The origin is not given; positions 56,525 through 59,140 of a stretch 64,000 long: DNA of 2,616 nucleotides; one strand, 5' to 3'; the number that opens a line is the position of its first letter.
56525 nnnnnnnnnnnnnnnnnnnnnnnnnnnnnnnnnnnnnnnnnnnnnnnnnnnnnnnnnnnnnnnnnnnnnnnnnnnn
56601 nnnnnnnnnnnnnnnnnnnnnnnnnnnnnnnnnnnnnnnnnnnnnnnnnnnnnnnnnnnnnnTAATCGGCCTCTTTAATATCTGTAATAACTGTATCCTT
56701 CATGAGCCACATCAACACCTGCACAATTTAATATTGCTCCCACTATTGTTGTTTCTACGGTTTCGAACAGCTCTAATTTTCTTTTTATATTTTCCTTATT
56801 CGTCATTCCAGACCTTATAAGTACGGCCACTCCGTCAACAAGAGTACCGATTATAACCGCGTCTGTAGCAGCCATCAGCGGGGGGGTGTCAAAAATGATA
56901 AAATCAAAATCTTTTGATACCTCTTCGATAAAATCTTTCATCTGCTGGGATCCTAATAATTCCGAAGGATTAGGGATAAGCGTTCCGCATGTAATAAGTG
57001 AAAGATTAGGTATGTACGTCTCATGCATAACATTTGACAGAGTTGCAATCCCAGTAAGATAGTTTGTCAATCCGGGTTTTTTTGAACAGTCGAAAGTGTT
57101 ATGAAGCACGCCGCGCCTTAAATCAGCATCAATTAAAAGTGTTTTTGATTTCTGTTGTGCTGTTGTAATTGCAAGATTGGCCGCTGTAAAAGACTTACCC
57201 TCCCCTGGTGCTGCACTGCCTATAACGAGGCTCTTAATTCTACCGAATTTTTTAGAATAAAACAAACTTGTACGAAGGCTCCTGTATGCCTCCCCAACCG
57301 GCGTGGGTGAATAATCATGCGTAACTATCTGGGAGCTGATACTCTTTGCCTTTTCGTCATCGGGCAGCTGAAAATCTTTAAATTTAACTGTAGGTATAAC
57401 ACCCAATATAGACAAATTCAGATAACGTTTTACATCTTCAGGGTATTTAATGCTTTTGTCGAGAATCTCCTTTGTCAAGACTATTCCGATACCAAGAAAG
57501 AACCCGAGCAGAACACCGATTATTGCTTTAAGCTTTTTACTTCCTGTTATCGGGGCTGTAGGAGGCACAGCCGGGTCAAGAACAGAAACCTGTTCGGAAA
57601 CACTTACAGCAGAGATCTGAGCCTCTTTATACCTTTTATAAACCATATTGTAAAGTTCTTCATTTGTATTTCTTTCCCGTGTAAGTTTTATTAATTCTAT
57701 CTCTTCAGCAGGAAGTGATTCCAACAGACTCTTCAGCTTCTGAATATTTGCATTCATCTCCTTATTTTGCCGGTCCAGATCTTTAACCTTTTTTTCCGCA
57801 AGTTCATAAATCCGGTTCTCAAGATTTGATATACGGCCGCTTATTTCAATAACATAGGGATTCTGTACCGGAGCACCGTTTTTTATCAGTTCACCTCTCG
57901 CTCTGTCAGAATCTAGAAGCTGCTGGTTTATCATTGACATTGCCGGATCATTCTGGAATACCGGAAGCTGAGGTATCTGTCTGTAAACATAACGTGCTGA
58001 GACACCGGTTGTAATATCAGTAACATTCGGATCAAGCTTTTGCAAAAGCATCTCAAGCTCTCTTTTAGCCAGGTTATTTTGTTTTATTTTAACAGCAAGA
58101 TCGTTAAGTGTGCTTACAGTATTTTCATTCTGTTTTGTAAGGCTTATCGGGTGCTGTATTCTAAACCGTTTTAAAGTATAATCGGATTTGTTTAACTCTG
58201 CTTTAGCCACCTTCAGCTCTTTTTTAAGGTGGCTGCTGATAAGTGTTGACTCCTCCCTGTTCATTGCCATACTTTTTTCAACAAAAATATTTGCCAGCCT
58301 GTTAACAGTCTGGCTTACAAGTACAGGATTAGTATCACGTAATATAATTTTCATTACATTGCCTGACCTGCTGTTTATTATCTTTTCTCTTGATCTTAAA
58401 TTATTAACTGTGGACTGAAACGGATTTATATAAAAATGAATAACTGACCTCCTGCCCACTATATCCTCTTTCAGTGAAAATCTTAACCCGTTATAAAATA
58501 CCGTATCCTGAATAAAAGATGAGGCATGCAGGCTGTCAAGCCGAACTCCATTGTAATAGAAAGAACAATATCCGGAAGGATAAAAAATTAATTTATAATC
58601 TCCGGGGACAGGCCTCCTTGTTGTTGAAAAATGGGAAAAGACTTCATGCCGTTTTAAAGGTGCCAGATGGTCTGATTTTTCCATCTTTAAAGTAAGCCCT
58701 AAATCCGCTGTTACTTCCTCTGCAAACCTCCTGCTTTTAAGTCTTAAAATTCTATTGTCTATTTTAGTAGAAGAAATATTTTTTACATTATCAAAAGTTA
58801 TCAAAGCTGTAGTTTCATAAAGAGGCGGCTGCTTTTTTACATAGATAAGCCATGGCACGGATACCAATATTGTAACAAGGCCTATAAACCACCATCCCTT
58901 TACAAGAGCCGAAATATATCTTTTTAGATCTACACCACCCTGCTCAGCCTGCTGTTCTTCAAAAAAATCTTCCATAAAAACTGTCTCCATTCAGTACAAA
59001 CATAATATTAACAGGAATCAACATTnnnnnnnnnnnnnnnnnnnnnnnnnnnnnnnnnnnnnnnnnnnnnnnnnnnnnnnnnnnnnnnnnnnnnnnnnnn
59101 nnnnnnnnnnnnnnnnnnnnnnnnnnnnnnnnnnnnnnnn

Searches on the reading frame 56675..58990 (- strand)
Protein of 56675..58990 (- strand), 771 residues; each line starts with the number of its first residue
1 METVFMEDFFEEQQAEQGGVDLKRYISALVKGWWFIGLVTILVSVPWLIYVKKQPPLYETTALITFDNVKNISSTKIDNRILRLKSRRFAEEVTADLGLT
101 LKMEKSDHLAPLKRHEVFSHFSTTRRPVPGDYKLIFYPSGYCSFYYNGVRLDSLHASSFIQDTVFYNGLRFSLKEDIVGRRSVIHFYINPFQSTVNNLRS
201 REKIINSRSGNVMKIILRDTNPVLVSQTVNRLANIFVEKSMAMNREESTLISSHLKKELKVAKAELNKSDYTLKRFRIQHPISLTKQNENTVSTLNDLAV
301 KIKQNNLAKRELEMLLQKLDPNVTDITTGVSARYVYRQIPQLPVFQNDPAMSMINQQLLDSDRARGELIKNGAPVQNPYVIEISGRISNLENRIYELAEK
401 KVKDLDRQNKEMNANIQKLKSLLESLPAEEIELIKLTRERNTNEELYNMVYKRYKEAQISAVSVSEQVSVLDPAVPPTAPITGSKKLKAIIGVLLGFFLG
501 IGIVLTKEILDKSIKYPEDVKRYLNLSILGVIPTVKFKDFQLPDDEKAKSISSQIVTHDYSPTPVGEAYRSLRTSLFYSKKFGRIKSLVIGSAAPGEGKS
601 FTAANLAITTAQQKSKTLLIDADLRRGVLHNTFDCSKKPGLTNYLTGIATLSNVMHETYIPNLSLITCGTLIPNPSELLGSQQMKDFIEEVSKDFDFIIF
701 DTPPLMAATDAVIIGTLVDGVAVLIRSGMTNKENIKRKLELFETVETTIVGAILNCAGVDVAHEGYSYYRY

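Call 25: find_encoding_contigs(protein=window:56675-58990:-, flank=3000, max_places=10)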
Protein window:56675-58990:- (771 aa): no gene with exactly this product is on record in the collection.

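Call 45: search_protein_families(library=ncbifam, proteins=[window:56675-58990:-], max_evalue=0.01)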
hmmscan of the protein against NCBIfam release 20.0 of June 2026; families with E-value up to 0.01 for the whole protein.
window:56675-58990:- (771 aa): 18 families
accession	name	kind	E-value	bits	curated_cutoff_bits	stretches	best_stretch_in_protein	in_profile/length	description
NF008568.0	PRK11519.1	equivalog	9.4e-62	209.2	1068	1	407-771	346-713/720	tyrosine-protein kinase Wzc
NF007350.0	PRK09841.1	equivalog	1e-60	205.7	1248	1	407-771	346-720/726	tyrosine-protein kinase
TIGR01007.1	eps_fam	subfamily_domain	2.1e-55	187.5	108.05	1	567-769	1-203/204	polysaccharide biosynthesis tyrosine autokinase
TIGR01005.1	eps_transp_fam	subfamily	3.9e-45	154.3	411.7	1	399-760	343-721/754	exopolysaccharide transport protein family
TIGR03018.1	pepcterm_TyrKin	hypoth_equivalog_domain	4.7e-43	146.9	230.65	1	556-755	2-207/207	XrtA-associated tyrosine autokinase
TIGR03029.1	EpsG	equivalog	5.1e-41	140.6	313.8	1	535-755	55-273/274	chain length determinant protein tyrosine kinase EpsG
TIGR03007.1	pepcterm_ChnLen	equivalog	3.1e-35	121.4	278.85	1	193-547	104-475/498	XrtA system polysaccharide chain length determinant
TIGR03017.1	EpsF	equivalog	1.2e-21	77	422.75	2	400-532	311-443/444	chain length determinant protein EpsF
TIGR01006.1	polys_exp_MPA1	subfamily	1.4e-13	50.8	296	1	418-534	105-223/226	CspC family polysaccharide chain length determinant protein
TIGR01969.1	minD_arch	subfamily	3.9e-10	39.3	201.75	1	588-759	3-172/251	cell division ATPase MinD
TIGR01968.1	minD_bact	equivalog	5e-08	32.6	212.9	1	587-703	3-120/261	septum site-determining protein MinD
NF041136.1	MrpORP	equivalog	9.5e-08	31.7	450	1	587-760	7-181/365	iron-sulfur cluster carrier protein MrpORP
NF041546.1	ParA_partition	equivalog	5.5e-06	26.1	180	0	681-728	63-109/203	ParA family partition ATPase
NF041864.1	EpsV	equivalog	0.00017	20.3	800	1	455-529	404-478/484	PCP family exopolysaccharide biosynthesis protein EpsV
TIGR03371.1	cellulose_yhjQ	equivalog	0.00021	20.8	157.85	1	586-709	2-129/246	cellulose biosynthesis protein BcsQ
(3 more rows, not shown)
